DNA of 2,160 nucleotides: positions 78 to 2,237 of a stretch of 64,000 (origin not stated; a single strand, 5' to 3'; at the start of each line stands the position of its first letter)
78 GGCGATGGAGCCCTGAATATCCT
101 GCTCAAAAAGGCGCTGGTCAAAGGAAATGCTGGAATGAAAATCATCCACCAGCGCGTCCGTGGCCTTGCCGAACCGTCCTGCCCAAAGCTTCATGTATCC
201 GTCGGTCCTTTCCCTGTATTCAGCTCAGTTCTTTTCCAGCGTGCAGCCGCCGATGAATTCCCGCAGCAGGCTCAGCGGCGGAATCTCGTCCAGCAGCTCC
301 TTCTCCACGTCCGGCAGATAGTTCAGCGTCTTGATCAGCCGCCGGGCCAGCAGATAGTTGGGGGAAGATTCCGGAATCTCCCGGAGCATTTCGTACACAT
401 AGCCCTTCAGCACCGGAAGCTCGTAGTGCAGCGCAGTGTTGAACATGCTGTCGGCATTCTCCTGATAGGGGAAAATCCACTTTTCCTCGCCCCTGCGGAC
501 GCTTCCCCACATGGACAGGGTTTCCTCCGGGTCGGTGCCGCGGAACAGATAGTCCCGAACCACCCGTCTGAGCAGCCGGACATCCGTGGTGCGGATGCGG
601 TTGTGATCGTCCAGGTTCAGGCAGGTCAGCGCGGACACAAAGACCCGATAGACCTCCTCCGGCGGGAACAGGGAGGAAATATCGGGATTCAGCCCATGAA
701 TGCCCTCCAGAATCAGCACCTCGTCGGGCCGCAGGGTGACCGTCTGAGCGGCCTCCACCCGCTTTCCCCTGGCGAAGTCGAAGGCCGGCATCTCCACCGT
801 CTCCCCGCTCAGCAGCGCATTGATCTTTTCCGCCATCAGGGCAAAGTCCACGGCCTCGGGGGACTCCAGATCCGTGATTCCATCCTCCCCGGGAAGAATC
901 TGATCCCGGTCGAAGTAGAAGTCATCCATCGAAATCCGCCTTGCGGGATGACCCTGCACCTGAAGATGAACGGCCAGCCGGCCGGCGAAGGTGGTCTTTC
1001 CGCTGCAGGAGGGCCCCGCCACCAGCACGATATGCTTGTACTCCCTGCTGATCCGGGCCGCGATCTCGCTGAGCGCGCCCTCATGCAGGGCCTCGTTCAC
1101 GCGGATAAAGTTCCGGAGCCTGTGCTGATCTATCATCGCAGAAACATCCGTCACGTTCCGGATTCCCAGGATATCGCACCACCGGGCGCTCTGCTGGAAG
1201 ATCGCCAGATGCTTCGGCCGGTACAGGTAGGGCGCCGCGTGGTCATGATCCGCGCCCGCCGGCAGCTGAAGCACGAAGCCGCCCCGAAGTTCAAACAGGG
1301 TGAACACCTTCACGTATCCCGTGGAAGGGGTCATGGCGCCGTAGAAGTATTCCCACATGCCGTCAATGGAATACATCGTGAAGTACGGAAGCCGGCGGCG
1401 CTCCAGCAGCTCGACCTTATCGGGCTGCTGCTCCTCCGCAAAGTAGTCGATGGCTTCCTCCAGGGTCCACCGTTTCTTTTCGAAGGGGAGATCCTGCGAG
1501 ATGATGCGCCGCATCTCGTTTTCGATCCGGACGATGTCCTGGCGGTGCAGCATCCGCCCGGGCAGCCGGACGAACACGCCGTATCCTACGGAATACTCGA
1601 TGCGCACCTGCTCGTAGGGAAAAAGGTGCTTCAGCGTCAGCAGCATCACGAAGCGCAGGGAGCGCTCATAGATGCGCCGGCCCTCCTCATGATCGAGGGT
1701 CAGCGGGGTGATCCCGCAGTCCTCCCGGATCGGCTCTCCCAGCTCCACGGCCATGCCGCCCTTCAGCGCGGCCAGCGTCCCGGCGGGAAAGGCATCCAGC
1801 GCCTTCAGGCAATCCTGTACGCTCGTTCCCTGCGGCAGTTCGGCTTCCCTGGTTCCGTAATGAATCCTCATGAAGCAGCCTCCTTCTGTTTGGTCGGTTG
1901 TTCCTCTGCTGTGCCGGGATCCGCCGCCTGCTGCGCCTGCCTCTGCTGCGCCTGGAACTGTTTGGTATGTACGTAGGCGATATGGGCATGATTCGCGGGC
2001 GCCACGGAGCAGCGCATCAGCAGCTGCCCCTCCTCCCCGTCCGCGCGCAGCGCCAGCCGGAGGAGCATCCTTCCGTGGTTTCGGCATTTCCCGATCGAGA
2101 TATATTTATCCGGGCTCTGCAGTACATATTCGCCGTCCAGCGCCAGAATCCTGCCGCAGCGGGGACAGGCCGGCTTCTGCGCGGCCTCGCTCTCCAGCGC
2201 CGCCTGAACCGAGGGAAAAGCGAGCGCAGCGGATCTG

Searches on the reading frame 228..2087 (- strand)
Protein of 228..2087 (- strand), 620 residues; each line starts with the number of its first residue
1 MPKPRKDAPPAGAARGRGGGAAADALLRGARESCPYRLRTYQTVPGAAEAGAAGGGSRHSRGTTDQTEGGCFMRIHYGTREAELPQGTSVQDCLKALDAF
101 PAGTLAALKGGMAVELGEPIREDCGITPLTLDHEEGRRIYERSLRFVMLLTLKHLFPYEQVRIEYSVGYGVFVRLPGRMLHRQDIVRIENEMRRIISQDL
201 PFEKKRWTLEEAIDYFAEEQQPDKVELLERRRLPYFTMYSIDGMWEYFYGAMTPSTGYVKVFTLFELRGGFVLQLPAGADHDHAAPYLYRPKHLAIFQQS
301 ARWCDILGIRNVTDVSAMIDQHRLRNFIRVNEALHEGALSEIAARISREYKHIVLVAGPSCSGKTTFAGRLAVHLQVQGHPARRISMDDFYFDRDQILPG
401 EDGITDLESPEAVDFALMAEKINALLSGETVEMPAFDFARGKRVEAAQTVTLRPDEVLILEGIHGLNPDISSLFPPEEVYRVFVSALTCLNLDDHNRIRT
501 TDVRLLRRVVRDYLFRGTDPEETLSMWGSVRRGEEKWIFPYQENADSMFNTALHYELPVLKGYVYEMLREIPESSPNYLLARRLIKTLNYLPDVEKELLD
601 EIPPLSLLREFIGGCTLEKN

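Call 82: search_protein_families(library=padloc, alignment_id=A8, max_evalue=0.00001)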
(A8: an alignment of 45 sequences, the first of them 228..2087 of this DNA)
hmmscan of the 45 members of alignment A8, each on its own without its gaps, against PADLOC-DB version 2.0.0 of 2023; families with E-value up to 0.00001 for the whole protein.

A. member 1, window:228-2087:- (620 aa): 0 families

B. families by the number of members that match (of 45 scanned): 19 families
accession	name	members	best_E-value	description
PDLC04135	mad3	1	4.9e-39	mads_3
PDLC04140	mad8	1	8.2e-14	mads_8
PDLC02980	AriA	1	3.8e-13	-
PDLC04999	PDC-S33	1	5e-11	-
PDLC04175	HEC-01A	1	2.3e-08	-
PDLC03665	Control_protein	1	2.5e-08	control protein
PDLC02335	AbiLi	1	2.6e-08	AbiLi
PDLC02914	ATPase-Toprim_I-B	1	3.9e-08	-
PDLC04541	PDC-M25A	1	4.7e-08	-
PDLC04164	AriA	1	6.9e-08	-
PDLC04213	HEC-02A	1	7.2e-08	-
PDLC04214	HEC-02A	1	4.8e-07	-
PDLC00075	GajA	1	1.5e-06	AAA ATPase domain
PDLC04176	HEC-01A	1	1.6e-06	-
PDLC04177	HEC-01A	1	2.2e-06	-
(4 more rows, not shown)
